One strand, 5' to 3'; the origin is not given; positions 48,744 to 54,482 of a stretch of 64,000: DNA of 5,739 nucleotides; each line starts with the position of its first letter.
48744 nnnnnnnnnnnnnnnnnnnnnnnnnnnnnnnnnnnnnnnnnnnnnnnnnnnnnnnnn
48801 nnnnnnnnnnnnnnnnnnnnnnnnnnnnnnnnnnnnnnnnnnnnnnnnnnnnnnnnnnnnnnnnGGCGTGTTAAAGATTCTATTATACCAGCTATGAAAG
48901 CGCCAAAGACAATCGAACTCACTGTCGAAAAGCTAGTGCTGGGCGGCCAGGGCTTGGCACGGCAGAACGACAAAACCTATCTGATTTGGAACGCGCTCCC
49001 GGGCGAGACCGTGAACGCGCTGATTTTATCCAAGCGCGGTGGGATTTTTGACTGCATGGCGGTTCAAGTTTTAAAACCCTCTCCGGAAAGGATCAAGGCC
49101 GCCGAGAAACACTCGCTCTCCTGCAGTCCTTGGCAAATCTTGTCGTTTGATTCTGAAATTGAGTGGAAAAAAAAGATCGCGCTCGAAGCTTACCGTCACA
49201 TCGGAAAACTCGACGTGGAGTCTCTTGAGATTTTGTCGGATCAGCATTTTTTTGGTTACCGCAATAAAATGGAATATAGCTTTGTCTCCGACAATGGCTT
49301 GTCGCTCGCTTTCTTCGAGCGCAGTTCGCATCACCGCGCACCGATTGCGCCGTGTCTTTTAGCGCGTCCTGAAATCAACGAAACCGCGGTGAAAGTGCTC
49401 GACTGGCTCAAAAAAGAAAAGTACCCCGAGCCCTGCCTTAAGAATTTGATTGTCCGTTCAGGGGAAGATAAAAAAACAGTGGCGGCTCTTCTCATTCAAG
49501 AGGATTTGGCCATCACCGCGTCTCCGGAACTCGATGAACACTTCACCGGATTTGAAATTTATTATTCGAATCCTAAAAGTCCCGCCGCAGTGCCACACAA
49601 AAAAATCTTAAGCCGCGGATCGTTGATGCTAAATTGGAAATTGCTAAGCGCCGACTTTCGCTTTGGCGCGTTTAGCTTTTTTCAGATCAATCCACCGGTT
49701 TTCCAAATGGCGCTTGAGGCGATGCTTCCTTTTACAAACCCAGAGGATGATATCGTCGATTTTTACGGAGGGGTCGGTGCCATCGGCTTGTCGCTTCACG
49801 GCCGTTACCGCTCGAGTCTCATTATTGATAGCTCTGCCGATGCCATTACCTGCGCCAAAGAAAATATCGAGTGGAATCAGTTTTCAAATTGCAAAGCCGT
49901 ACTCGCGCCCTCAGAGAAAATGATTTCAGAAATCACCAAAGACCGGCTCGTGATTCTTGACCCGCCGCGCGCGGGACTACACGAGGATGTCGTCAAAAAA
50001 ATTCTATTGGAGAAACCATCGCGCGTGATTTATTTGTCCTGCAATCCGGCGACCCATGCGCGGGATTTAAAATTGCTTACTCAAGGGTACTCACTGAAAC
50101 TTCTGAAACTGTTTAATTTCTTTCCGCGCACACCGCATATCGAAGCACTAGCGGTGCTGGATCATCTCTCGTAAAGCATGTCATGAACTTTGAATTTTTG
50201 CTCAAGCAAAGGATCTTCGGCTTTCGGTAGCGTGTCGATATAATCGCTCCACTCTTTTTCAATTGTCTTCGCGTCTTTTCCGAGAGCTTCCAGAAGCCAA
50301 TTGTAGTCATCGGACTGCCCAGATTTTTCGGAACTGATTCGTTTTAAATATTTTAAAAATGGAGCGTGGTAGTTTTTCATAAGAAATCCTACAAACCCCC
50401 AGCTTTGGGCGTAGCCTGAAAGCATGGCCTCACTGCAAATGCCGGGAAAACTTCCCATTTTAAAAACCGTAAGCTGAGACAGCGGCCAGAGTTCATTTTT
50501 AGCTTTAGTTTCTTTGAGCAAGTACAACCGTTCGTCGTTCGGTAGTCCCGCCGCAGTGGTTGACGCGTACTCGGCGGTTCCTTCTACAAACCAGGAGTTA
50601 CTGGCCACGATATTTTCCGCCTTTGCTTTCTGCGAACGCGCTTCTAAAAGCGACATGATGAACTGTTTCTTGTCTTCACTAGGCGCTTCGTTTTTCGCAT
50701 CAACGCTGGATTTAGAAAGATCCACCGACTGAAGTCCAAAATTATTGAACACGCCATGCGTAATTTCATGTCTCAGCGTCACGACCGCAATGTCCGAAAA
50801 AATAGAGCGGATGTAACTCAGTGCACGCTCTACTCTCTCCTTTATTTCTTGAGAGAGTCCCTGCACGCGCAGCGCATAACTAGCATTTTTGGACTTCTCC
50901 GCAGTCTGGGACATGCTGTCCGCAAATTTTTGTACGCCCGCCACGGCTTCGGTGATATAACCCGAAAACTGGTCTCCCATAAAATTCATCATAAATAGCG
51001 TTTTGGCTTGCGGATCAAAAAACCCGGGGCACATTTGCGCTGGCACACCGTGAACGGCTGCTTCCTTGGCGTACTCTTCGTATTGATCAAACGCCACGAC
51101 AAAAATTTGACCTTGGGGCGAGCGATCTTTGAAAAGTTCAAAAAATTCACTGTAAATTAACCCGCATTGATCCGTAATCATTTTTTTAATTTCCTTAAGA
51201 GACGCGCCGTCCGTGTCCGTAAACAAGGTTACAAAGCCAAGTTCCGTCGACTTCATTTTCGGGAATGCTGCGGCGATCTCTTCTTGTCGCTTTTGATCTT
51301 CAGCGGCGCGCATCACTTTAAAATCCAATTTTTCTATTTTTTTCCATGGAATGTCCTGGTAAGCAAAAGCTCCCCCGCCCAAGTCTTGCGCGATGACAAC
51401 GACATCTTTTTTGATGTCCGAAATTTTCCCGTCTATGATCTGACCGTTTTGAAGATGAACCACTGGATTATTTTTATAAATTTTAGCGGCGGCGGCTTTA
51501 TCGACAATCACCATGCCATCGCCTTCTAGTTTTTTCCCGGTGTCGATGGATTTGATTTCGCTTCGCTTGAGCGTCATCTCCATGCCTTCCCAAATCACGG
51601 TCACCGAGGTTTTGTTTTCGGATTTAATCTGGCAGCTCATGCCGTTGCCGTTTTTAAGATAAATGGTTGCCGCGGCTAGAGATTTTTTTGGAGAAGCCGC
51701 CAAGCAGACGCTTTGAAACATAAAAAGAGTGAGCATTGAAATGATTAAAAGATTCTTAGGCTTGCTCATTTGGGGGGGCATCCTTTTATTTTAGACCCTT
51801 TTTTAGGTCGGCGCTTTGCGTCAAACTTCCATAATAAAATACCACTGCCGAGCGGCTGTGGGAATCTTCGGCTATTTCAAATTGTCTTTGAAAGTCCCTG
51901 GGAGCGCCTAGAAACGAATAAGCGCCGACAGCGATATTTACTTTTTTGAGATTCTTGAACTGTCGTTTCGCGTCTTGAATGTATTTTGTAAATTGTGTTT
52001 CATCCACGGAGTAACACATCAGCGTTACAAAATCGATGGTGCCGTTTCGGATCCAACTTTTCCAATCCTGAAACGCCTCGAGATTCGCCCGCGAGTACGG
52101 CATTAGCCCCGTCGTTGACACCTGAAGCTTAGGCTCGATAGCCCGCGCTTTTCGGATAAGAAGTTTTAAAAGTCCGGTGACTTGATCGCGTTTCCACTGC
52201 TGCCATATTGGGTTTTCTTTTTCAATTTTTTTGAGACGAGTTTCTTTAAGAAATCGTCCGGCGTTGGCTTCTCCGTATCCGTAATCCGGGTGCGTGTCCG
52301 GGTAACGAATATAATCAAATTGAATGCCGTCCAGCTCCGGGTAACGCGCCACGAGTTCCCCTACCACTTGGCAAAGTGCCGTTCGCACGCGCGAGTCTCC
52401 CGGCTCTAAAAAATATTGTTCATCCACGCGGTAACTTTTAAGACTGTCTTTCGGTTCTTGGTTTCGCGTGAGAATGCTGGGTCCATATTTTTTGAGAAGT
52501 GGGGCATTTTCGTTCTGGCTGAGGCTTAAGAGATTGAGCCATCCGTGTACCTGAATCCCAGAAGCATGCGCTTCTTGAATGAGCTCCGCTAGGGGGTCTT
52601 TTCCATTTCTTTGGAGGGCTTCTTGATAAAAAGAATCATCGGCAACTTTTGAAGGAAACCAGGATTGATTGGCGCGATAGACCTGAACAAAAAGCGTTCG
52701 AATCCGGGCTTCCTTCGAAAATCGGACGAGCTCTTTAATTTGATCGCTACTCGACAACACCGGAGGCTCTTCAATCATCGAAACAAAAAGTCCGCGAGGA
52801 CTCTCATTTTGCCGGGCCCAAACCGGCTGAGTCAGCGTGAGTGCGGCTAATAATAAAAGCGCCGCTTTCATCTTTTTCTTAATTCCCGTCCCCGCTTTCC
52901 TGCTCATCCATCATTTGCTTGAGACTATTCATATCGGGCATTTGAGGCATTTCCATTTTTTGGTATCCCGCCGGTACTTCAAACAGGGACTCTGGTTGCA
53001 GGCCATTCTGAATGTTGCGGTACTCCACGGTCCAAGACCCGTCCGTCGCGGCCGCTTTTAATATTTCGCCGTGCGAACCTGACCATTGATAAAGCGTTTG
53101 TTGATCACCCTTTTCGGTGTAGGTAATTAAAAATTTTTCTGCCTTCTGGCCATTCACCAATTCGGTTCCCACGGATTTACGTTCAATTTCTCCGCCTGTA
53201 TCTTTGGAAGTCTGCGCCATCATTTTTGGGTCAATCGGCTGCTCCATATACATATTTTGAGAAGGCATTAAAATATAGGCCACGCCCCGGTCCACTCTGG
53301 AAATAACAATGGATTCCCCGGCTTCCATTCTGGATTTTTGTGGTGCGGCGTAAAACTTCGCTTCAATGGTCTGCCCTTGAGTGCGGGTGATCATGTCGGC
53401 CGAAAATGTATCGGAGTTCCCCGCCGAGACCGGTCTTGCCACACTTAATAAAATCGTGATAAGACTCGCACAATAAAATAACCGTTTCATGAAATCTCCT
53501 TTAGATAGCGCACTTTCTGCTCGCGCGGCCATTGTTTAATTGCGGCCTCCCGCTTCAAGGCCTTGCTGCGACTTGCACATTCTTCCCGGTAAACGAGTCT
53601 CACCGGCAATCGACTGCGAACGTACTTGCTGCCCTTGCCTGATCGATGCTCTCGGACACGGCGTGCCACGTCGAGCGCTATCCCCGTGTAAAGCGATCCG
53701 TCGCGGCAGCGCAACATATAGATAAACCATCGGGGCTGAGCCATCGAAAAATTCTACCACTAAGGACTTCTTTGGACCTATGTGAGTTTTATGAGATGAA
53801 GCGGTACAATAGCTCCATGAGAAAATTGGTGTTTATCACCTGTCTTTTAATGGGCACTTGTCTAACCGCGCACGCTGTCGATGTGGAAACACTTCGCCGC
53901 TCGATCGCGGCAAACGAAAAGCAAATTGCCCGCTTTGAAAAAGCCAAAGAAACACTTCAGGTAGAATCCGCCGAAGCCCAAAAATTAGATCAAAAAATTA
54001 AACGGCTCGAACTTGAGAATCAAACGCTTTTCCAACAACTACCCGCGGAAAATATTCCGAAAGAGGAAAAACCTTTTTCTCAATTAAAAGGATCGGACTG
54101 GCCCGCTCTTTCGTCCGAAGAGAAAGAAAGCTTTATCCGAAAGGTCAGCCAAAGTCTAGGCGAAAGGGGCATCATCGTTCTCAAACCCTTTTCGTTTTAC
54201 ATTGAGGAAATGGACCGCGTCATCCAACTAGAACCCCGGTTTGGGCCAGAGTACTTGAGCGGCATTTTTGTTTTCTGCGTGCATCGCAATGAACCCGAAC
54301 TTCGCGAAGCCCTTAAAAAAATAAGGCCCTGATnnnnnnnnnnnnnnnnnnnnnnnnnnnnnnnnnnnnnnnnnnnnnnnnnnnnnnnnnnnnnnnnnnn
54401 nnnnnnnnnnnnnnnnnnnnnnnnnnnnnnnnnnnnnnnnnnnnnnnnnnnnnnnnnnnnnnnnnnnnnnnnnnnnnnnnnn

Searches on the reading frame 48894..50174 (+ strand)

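Call 42: search_protein_families(library=pfam, proteins=[window:48894-50174:+], max_evalue=0.0001)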
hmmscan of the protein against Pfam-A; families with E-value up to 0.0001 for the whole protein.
window:48894-50174:+ (426 aa): 2 families
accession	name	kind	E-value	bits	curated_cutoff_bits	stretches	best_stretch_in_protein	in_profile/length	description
PF05958.17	tRNA_U5-meth_tr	-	2e-21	76.8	23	1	255-421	172-353/357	tRNA (Uracil-5-)-methyltransferase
PF05175.20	MTS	-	2.2e-05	24.6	23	1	283-366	31-118/170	Methyltransferase small domain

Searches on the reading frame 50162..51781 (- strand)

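Call 13: search_protein_families(library=pfam, proteins=[window:50162-51781:-], max_evalue=0.001)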
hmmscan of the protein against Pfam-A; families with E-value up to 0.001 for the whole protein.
window:50162-51781:- (539 aa): 1 family
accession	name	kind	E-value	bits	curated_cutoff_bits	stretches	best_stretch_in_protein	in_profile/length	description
PF07607.17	DUF1570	-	0.00046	20.9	22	0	406-486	47-126/129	Protein of unknown function (DUF1570)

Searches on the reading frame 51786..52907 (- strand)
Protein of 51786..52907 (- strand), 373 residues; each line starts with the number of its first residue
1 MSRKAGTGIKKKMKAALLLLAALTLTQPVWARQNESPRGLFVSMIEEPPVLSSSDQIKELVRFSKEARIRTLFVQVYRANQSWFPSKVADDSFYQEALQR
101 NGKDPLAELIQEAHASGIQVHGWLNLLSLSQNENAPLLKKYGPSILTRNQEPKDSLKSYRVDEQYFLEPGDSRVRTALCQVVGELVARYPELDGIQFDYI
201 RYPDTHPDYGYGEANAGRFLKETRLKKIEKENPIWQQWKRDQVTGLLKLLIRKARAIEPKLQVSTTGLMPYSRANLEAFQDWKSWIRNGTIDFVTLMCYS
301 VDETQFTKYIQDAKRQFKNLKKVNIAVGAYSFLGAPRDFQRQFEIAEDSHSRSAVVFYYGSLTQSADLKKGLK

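Call 13: search_protein_families(library=pfam, proteins=[window:51786-52907:-], max_evalue=0.001)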
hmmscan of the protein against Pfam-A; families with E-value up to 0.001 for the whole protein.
window:51786-52907:- (373 aa): 2 families
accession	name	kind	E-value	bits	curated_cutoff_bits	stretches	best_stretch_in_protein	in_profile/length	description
PF02638.21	GHL10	-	1.7e-38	133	27.9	1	53-330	17-291/311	Glycosyl hydrolase-like 10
PF13200.12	DUF4015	-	0.00023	20.8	27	1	52-208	10-154/313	Putative glycosyl hydrolase domain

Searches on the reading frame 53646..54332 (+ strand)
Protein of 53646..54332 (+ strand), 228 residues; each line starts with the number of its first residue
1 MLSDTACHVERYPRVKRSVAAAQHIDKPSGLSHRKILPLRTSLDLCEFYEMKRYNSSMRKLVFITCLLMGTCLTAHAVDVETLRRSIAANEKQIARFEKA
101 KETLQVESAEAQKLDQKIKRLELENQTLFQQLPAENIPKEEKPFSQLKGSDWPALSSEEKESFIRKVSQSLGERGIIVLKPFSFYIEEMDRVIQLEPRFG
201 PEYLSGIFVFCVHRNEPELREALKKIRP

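Call 13: search_protein_families(library=pfam, proteins=[window:53646-54332:+], max_evalue=0.001)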
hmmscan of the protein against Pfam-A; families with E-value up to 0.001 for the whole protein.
window:53646-54332:+ (228 aa): 1 family
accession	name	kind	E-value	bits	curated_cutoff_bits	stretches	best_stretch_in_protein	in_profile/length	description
PF16888.10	YwqH-like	-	0.00044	20.9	33.7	1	83-128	15-60/123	YwqH-like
